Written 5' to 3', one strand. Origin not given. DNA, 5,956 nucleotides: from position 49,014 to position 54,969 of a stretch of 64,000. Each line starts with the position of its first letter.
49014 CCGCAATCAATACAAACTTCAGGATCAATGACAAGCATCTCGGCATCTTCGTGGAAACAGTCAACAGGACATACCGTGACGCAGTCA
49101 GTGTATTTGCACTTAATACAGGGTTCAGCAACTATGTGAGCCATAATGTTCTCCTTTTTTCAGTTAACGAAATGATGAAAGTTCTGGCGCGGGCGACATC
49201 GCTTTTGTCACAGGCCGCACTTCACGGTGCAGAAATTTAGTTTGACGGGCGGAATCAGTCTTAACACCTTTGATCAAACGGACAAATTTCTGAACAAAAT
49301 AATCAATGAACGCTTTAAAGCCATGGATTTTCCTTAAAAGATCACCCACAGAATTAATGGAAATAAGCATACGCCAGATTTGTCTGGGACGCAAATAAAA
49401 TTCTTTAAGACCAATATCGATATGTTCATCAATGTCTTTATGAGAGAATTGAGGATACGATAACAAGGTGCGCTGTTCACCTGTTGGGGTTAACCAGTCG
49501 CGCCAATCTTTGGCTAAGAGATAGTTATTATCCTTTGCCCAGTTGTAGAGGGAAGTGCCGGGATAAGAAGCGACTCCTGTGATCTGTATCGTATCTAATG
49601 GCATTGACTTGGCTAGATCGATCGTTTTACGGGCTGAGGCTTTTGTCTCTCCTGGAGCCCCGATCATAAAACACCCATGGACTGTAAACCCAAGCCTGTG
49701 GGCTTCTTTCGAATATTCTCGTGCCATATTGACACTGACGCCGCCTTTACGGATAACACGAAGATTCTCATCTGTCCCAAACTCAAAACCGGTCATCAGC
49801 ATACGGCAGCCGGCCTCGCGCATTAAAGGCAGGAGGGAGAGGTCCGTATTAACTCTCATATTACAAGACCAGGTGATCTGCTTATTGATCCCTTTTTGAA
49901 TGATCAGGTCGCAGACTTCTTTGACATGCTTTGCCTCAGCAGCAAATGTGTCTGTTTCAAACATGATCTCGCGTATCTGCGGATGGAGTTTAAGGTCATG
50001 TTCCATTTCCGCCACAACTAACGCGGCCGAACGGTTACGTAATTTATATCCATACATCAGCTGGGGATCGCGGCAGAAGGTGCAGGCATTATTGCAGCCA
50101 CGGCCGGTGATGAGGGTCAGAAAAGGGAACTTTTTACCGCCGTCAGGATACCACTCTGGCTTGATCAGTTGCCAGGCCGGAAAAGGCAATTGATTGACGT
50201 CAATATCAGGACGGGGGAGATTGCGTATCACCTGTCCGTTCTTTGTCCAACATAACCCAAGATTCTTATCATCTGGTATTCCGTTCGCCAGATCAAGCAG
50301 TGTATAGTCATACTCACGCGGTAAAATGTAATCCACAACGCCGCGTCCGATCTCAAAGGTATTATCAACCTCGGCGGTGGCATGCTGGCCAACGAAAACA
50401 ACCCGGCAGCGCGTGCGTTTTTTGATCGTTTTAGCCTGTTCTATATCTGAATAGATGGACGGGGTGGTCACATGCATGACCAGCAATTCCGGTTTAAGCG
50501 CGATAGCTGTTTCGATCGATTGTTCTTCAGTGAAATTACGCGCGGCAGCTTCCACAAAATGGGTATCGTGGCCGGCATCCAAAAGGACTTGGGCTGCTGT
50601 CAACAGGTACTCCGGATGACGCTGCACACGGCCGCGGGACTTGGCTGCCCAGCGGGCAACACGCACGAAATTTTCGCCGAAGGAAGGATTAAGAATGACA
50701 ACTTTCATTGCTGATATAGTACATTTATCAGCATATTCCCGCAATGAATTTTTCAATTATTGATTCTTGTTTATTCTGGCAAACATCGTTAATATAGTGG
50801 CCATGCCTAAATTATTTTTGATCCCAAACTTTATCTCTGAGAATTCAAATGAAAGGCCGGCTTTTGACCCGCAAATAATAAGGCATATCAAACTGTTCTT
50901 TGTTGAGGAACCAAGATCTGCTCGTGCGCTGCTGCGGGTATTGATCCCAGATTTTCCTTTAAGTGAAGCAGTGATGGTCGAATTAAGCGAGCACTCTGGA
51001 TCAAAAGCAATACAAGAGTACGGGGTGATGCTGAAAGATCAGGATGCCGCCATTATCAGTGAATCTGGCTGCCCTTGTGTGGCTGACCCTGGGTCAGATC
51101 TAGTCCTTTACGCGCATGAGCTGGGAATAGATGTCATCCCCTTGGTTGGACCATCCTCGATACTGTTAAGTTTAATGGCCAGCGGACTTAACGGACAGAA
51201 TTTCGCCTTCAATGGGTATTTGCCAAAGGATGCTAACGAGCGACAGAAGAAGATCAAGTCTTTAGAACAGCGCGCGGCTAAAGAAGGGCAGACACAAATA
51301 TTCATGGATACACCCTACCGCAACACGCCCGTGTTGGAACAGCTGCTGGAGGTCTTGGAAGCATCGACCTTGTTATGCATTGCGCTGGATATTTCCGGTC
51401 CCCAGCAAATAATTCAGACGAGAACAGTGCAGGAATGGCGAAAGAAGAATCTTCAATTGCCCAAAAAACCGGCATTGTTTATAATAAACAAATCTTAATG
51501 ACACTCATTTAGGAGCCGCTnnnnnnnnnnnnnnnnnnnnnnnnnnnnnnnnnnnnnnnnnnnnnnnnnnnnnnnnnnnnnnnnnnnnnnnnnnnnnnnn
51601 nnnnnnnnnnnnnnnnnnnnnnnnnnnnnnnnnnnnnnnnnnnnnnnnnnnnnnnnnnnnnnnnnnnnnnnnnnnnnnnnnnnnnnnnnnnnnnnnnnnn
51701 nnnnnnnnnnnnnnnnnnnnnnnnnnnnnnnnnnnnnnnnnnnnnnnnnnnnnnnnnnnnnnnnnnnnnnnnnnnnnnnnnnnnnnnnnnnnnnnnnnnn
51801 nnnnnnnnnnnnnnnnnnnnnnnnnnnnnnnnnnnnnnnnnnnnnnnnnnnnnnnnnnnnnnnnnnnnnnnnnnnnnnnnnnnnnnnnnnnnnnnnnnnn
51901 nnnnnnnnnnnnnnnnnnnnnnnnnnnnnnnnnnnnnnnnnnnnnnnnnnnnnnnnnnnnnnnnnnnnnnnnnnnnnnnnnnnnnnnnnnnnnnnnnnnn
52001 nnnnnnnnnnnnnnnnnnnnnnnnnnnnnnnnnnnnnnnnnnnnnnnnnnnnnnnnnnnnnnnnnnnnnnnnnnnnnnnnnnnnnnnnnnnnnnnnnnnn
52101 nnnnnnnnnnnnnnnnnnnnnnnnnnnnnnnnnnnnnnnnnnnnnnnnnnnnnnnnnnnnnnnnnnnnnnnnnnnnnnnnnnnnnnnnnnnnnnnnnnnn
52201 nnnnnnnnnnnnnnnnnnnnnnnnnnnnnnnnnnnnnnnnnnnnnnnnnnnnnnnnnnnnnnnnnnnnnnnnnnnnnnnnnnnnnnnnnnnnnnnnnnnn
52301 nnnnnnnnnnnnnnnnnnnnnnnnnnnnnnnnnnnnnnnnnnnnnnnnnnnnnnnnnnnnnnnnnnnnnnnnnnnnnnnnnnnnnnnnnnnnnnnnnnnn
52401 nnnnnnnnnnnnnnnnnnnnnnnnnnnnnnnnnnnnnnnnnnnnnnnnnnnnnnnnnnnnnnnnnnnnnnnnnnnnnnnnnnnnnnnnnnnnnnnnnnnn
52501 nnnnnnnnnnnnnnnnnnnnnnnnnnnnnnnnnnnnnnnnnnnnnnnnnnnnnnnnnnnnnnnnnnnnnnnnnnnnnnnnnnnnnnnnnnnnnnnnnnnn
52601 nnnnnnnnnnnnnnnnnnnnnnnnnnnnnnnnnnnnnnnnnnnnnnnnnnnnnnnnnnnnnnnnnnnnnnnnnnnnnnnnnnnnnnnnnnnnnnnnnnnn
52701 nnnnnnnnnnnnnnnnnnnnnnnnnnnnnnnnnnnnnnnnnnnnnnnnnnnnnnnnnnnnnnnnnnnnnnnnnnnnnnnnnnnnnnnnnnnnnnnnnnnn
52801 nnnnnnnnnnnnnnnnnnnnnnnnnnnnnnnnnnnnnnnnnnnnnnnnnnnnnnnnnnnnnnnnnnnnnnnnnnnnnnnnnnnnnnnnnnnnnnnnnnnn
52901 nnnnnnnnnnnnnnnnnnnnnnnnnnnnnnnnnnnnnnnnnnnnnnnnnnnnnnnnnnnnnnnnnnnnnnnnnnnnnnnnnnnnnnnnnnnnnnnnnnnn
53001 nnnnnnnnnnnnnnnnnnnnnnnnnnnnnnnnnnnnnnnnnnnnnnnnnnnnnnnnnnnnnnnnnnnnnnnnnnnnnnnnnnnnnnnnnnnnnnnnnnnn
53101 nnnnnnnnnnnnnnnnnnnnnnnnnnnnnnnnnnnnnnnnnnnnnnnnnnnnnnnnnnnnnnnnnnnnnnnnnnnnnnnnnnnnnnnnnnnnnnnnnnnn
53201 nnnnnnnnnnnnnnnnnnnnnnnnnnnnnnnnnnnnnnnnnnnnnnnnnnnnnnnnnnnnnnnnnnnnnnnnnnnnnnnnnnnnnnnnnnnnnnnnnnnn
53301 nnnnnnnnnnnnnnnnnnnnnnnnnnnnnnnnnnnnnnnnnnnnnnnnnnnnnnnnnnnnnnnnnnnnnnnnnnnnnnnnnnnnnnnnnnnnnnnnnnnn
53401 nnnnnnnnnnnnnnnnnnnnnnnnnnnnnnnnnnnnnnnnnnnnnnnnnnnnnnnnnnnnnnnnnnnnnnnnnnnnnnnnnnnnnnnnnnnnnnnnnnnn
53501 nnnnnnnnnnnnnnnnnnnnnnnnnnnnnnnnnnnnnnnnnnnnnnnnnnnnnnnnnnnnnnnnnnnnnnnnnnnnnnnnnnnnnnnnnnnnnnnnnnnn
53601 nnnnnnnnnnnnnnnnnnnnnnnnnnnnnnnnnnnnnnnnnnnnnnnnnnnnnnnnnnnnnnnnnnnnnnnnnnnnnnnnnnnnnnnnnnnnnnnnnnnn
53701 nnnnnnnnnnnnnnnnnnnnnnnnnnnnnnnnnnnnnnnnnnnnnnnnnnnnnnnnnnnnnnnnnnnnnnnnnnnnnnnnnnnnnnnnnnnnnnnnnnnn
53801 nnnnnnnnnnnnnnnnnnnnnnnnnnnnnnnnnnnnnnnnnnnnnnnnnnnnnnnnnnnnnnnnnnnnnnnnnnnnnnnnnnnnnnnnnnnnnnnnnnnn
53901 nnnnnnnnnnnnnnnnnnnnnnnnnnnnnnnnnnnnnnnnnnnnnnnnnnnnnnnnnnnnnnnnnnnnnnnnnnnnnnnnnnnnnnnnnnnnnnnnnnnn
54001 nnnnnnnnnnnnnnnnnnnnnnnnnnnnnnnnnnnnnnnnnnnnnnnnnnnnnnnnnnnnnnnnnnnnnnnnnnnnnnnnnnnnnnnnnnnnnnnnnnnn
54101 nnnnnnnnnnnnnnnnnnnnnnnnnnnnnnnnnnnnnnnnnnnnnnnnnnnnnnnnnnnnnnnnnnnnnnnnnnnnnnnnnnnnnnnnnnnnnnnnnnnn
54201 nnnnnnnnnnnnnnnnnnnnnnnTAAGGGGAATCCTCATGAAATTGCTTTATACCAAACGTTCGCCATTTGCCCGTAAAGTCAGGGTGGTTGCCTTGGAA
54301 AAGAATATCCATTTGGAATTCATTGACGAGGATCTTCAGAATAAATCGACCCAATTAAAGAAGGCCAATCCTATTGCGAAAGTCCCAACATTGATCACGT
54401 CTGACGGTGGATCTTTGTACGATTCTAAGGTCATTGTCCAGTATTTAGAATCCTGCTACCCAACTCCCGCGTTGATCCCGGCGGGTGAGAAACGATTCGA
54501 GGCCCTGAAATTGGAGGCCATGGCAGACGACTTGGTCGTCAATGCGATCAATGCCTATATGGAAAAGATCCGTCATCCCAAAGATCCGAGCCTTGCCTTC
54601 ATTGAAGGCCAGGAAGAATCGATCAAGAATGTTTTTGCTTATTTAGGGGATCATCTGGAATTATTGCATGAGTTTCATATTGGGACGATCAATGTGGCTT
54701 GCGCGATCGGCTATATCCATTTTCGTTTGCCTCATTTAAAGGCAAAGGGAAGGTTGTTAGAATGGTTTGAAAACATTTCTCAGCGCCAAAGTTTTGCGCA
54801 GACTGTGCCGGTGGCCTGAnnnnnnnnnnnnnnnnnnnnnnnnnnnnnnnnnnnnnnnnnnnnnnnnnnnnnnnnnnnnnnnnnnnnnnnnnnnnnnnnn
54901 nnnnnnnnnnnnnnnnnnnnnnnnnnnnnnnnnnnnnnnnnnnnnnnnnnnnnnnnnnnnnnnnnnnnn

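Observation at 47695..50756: Minus-strand unit: B12-radical SAM enzyme, 7Fe ferredoxin and uncharacterised membrane proteins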

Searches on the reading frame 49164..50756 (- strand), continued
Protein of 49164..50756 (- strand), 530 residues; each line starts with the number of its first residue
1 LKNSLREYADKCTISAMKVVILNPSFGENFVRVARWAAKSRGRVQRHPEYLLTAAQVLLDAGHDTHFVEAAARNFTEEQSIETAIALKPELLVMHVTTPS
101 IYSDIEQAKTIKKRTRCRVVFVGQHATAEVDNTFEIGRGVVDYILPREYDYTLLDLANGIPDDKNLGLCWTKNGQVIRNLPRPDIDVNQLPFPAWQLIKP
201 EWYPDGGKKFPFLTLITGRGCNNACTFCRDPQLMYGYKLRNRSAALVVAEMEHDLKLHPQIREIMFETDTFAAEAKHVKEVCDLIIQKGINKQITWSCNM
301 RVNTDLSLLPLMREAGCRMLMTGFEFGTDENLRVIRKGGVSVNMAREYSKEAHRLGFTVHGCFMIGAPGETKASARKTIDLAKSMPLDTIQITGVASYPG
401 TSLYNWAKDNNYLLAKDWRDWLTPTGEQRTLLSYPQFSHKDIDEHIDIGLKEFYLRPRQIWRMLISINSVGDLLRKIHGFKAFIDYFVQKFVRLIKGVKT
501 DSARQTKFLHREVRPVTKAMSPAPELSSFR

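Call 70: search_protein_families(library=ncbifam, proteins=[L006:3790-4800:+, L007:10103-11089:+, L003:5582-6604:+, L007:11093-11818:+, L007:9437-10099:+, L006:414-2351:+], max_evalue=0.00001)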
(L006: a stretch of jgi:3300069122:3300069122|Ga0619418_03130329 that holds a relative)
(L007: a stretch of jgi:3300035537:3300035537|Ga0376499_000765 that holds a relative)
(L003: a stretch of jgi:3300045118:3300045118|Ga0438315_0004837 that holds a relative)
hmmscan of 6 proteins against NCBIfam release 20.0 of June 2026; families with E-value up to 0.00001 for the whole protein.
L006:3790-4800:+ (336 aa): 16 families
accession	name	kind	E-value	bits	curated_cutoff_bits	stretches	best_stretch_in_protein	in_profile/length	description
TIGR03965.1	mycofact_glyco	equivalog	1.6e-39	136.1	280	1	3-235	76-315/467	mycofactocin biosynthesis glycosyltransferase MftF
NF041875.1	EPS_EpsD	equivalog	1.3e-29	103.7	370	1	4-234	2-241/325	exopolysaccharide biosynthesis glycosyltransferase EpsD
TIGR03937.1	PgaC_IcaA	equivalog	7.4e-19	68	422.3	1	3-206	47-256/407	poly-beta-1,6-N-acetyl-D-glucosamine synthase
TIGR04283.1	glyco_like_mftF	equivalog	6.3e-17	61.9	182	1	4-198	2-183/221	TIGR04283 family arsenosugar biosynthesis glycosyltransferase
NF007482.0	PRK10073.1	equivalog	1.3e-16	60.5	423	1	2-103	7-108/334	glycosyltransferase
NF041394.1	GtaseAglG_Halo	equivalog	4.1e-16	59.1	440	1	1-200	1-215/304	glucosyl-dolichyl phosphate glucuronosyltransferase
NF047683.1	TeichurnBiosyTuaG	equivalog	2.8e-14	53.4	400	1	3-123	8-129/252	teichuronic acid biosynthesis protein TuaG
NF038302.1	EPS_HpsE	equivalog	3.1e-14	52.7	300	1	3-115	3-122/307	hormogonium polysaccharide biosynthesis glycosyltransferase HpsE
TIGR04242.1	nodulat_NodC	equivalog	5.9e-14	51.8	550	1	3-134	50-186/395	chitooligosaccharide synthase NodC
NF041391.1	DPhHxTase_Halo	equivalog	9.1e-10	37.9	375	1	8-103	2-91/213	dolichyl-phosphate hexose transferase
TIGR04182.1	glyco_TIGR04182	equivalog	2.6e-09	36.9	325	1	3-107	2-99/293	S-layer glycoprotein N-glycosyltransferase AglJ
NF053739.1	GlytfEpsEBac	equivalog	2.4e-08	33.3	450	1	2-102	2-104/265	glycosyltransferase EpsE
NF010496.0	PRK13915.1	equivalog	4.4e-08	32.6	262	1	2-118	32-156/307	glucosyl-3-phosphoglycerate synthase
NF050819.1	PolSacchBiosHfsG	equivalog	1.1e-07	31.4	500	1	18-196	27-213/302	polysaccharide biosynthesis protein HfsG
NF047588.1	GlcsyltransPgfSStrep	equivalog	5.8e-07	29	500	1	1-106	1-111/308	glycosyltransferase PgfS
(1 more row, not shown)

L007:10103-11089:+ (328 aa): 18 families
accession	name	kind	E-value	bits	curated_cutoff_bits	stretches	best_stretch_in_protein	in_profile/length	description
TIGR03965.1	mycofact_glyco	equivalog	9.9e-39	133.5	280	1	4-242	77-322/467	mycofactocin biosynthesis glycosyltransferase MftF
NF041875.1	EPS_EpsD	equivalog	1.2e-30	107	370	1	4-218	2-225/325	exopolysaccharide biosynthesis glycosyltransferase EpsD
TIGR04283.1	glyco_like_mftF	equivalog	8.6e-21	74.5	182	1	4-190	2-176/221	TIGR04283 family arsenosugar biosynthesis glycosyltransferase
NF041394.1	GtaseAglG_Halo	equivalog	7.7e-19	68.1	440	1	1-248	1-265/304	glucosyl-dolichyl phosphate glucuronosyltransferase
NF007482.0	PRK10073.1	equivalog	1.8e-18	66.7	423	1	3-101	8-107/334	glycosyltransferase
TIGR03937.1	PgaC_IcaA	equivalog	3.1e-18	65.9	422.3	1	3-197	47-247/407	poly-beta-1,6-N-acetyl-D-glucosamine synthase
NF047683.1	TeichurnBiosyTuaG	equivalog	1e-14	54.8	400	1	3-102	8-109/252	teichuronic acid biosynthesis protein TuaG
TIGR04242.1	nodulat_NodC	equivalog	1.3e-14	54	550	1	5-216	52-280/395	chitooligosaccharide synthase NodC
NF038302.1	EPS_HpsE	equivalog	1.4e-14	53.8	300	1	3-110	3-118/307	hormogonium polysaccharide biosynthesis glycosyltransferase HpsE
NF038299.1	EPS_HpsN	equivalog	3.1e-13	49.4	425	1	3-116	3-119/317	hormogonium polysaccharide biosynthesis glycosyltransferase HpsN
TIGR03111.1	glyc2_xrt_Gpos1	hypoth_equivalog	6.5e-10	38.4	363.95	1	4-116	52-169/439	TIGR03111 family XrtG-associated glycosyltransferase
NF050050.1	ProtGlycPglI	equivalog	3e-09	36.7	500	1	2-91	3-95/306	GalNAc(5)-diNAcBac-PP-undecaprenol beta-1,3-glucosyltransferase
NF047588.1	GlcsyltransPgfSStrep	equivalog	1.9e-08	33.9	500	1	1-98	1-104/308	glycosyltransferase PgfS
NF053739.1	GlytfEpsEBac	equivalog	3.8e-08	32.6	450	1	4-99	4-102/265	glycosyltransferase EpsE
NF050819.1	PolSacchBiosHfsG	equivalog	7.3e-07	28.6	500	1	4-191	15-209/302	polysaccharide biosynthesis protein HfsG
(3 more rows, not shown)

L003:5582-6604:+ (340 aa): 22 families
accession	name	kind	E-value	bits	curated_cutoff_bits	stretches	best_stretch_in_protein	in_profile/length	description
NF041875.1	EPS_EpsD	equivalog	3.7e-37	128.4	370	1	10-228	2-229/325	exopolysaccharide biosynthesis glycosyltransferase EpsD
TIGR03965.1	mycofact_glyco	equivalog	5.1e-29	101.4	280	1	4-221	71-295/467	mycofactocin biosynthesis glycosyltransferase MftF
NF007482.0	PRK10073.1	equivalog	1.9e-23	83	423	1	5-111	4-111/334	glycosyltransferase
TIGR03937.1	PgaC_IcaA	equivalog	7.4e-23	81.1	422.3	1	4-219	42-263/407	poly-beta-1,6-N-acetyl-D-glucosamine synthase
NF047683.1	TeichurnBiosyTuaG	equivalog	2.3e-20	73.3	400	1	6-135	5-137/252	teichuronic acid biosynthesis protein TuaG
TIGR04283.1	glyco_like_mftF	equivalog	9.8e-20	71.1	182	1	10-198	2-178/221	TIGR04283 family arsenosugar biosynthesis glycosyltransferase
NF041394.1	GtaseAglG_Halo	equivalog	3.9e-18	65.8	440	1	8-233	2-246/304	glucosyl-dolichyl phosphate glucuronosyltransferase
NF038302.1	EPS_HpsE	equivalog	5.2e-18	65.1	300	1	9-123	3-124/307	hormogonium polysaccharide biosynthesis glycosyltransferase HpsE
NF038299.1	EPS_HpsN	equivalog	2.5e-14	53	425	1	9-123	3-120/317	hormogonium polysaccharide biosynthesis glycosyltransferase HpsN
NF050050.1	ProtGlycPglI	equivalog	7.9e-14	51.7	500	1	8-149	3-146/306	GalNAc(5)-diNAcBac-PP-undecaprenol beta-1,3-glucosyltransferase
TIGR03111.1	glyc2_xrt_Gpos1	hypoth_equivalog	2.2e-13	49.8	363.95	1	9-290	51-356/439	TIGR03111 family XrtG-associated glycosyltransferase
NF053739.1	GlytfEpsEBac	equivalog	1.7e-12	46.9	450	1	8-196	2-192/265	glycosyltransferase EpsE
TIGR04242.1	nodulat_NodC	equivalog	1.7e-11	43.8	550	1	8-139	49-186/395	chitooligosaccharide synthase NodC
NF047588.1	GlcsyltransPgfSStrep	equivalog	1.3e-10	41.1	500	1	8-134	2-136/308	glycosyltransferase PgfS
NF007986.1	PRK10714.1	equivalog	2.8e-10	39.7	529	1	7-112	6-117/316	undecaprenyl-phosphate 4-deoxy-4-formamido-L-arabinose transferase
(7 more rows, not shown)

L007:11093-11818:+ (241 aa): 13 families
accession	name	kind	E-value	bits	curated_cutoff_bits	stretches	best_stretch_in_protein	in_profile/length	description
NF058614.1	PPMAGASynPpgS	equivalog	8.3e-28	97.3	370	1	6-206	3-200/226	polyprenyl-phospho-N-acetylgalactosaminyl synthase PpgS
TIGR04182.1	glyco_TIGR04182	equivalog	4.4e-26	91.9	325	1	5-208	2-196/293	S-layer glycoprotein N-glycosyltransferase AglJ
NF007986.1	PRK10714.1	equivalog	1.4e-14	53.8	529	1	3-228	6-226/316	undecaprenyl-phosphate 4-deoxy-4-formamido-L-arabinose transferase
NF041391.1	DPhHxTase_Halo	equivalog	3.4e-14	52.3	375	1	11-205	3-186/213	dolichyl-phosphate hexose transferase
NF047588.1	GlcsyltransPgfSStrep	equivalog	4.1e-14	52.5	500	1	5-171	3-168/308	glycosyltransferase PgfS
TIGR03937.1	PgaC_IcaA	equivalog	1.6e-10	40.5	422.3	1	3-94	45-138/407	poly-beta-1,6-N-acetyl-D-glucosamine synthase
NF047683.1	TeichurnBiosyTuaG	equivalog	4.8e-09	36.2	400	1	2-113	5-118/252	teichuronic acid biosynthesis protein TuaG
TIGR04283.1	glyco_like_mftF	equivalog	5.5e-08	32.7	182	1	5-52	1-49/221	TIGR04283 family arsenosugar biosynthesis glycosyltransferase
NF007482.0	PRK10073.1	equivalog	7.2e-08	31.8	423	1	3-115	6-119/334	glycosyltransferase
TIGR01556.1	rhamnosyltran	subfamily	2.5e-07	30.2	200.55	1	19-153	11-143/281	rhamnosyltransferase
NF041875.1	EPS_EpsD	equivalog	3.4e-06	26.7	370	1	6-117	2-115/325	exopolysaccharide biosynthesis glycosyltransferase EpsD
NF038302.1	EPS_HpsE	equivalog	5.7e-06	25.5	300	1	5-55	3-57/307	hormogonium polysaccharide biosynthesis glycosyltransferase HpsE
NF053739.1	GlytfEpsEBac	equivalog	9.3e-06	24.8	450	0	5-129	3-130/265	glycosyltransferase EpsE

L007:9437-10099:+ (220 aa): 32 families (the best 25 are shown)
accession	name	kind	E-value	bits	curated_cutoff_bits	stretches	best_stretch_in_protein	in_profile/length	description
TIGR01983.1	UbiG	equivalog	2.9e-15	56.2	102.95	1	36-143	46-151/228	bifunctional 2-polyprenyl-6-hydroxyphenol methylase/3-demethylubiquinol 3-O-methyltransferase UbiG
TIGR02021.1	BchM-ChlM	equivalog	2.3e-13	50.1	158.9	1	26-148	41-159/218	magnesium protoporphyrin IX methyltransferase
NF043040.1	corrin_prot_MT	hypoth_equivalog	2.5e-13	50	180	1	33-142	34-146/216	corrinoid protein-associated methyltransferase CpaM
TIGR02072.1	BioC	equivalog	9.5e-11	42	184.95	1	27-142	21-131/244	malonyl-ACP O-methyltransferase BioC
NF008992.0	PRK12335.1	equivalog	9.8e-11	41.3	303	1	36-140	120-220/289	SAM-dependent methyltransferase TehB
TIGR01934.1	MenG_MenH_UbiE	subfamily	2.6e-10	40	158.35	1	22-143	25-141/223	ubiquinone/menaquinone biosynthesis methyltransferase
NF001243.0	PRK00216.1-4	equivalog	3.1e-10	39.8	235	1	22-144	33-152/237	demethylmenaquinone methyltransferase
NF045649.1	2X_seleno_MduS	exception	4.2e-10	39.1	380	1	10-150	10-154/338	methyltransferase domain-containing selenoprotein MduS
NF001244.0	PRK00216.1-5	equivalog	5.8e-10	38.8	216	1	21-143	33-153/236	bifunctional demethylmenaquinone methyltransferase/2-methoxy-6-polyprenyl-1,4-benzoquinol methylase UbiE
NF045667.1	MTase_DVU1556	equivalog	9.5e-10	38.3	155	1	36-142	19-118/213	DVU_1556 family methyltransferase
TIGR02752.1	MenG_heptapren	equivalog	1.9e-09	37.4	419.85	1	22-144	31-150/231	demethylmenaquinone methyltransferase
NF008405.0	PRK11207.1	equivalog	2.4e-09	36.9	218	1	37-140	28-129/198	tellurite resistance methyltransferase TehB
NF053839.1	CPFASynBruc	equivalog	2.6e-09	36.6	600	1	24-167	160-300/410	cyclopropane fatty acid synthase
TIGR00477.1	tehB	equivalog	4.5e-09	36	219.5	1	36-140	70-171/238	tellurite resistance methyltransferase TehB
NF008686.0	PRK11705.1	equivalog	5.3e-09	35.6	400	1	26-142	154-264/383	cyclopropane fatty acyl phospholipid synthase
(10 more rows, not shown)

L006:414-2351:+ (645 aa): 6 families
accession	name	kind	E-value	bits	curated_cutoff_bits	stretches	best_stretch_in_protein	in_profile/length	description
TIGR03948.1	butyr_acet_CoA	equivalog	8.1e-79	265.5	674.8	1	34-457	9-438/445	butyryl-CoA:acetate CoA-transferase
NF053666.1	BtrAceCoATfers1341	equivalog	1.8e-35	122.8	740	1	232-452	246-458/492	butyryl-CoA:acetate CoA transferase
TIGR03458.1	YgfH_subfam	subfamily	2.9e-34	118.5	658.7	1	232-451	247-457/489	succinate CoA transferase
NF053853.1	ScActCoATferScpC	equivalog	1.2e-25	90.2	500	1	231-450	250-460/493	succinyl-CoA:acetate CoA-transferase ScpC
NF058543.1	ActPatMycb56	equivalog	4.5e-20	71.7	460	1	483-625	133-273/317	acetyltransferase Pat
TIGR01575.1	rimI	equivalog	4.6e-06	26.8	86.4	1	573-626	59-112/132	ribosomal protein S18-alanine N-acetyltransferase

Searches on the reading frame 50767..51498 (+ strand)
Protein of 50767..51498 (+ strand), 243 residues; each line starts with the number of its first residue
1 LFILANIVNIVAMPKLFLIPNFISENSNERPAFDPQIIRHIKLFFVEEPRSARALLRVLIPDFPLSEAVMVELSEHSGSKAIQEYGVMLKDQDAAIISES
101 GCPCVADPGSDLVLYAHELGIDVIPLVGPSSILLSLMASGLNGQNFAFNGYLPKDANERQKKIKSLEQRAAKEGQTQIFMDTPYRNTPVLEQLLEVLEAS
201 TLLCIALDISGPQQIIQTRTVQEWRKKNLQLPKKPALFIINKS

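Call 3: search_protein_families(library=pfam, proteins=[window:50767-51498:+], max_evalue=0.01)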
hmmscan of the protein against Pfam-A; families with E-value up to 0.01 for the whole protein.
window:50767-51498:+ (243 aa): 1 family
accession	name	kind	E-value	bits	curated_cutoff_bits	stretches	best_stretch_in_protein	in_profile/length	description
PF00590.25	TP_methylase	-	3.4e-06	27.6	27.8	1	55-218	39-205/212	Tetrapyrrole (Corrin/Porphyrin) Methylases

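Call 4: search_protein_families(library=ncbifam, proteins=[window:50767-51498:+], max_evalue=0.01)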
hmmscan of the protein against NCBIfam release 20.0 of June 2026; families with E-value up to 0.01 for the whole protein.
window:50767-51498:+ (243 aa): 2 families
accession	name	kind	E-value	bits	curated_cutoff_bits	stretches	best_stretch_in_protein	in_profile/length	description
TIGR00096.1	TIGR00096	equivalog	8.3e-27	94.3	167.9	1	38-227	23-206/275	16S rRNA (cytidine(1402)-2'-O)-methyltransferase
NF011570.0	PRK14994.1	equivalog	1.6e-19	70.3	502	1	16-223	14-212/287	16S rRNA (cytidine(1402)-2'-O)-methyltransferase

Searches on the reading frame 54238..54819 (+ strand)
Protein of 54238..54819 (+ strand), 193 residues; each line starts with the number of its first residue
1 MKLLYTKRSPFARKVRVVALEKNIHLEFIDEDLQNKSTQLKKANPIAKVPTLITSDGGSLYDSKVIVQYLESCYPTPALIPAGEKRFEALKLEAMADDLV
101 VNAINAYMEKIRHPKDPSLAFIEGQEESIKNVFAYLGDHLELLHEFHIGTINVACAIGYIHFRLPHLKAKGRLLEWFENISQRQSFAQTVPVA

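Call 40: search_protein_families(library=pfam, proteins=[window:54238-54819:+], max_evalue=0.0001)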
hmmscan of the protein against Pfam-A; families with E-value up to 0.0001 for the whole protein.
window:54238-54819:+ (193 aa): 3 families
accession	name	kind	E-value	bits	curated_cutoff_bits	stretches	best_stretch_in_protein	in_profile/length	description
PF13417.12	GST_N_3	-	6.7e-17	62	22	1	6-77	4-74/75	Glutathione S-transferase, N-terminal domain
PF13409.12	GST_N_2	-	2.1e-14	54.3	25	1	9-72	2-69/70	Glutathione S-transferase, N-terminal domain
PF02798.26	GST_N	-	2e-11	44.5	20.9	1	4-71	5-75/76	Glutathione S-transferase, N-terminal domain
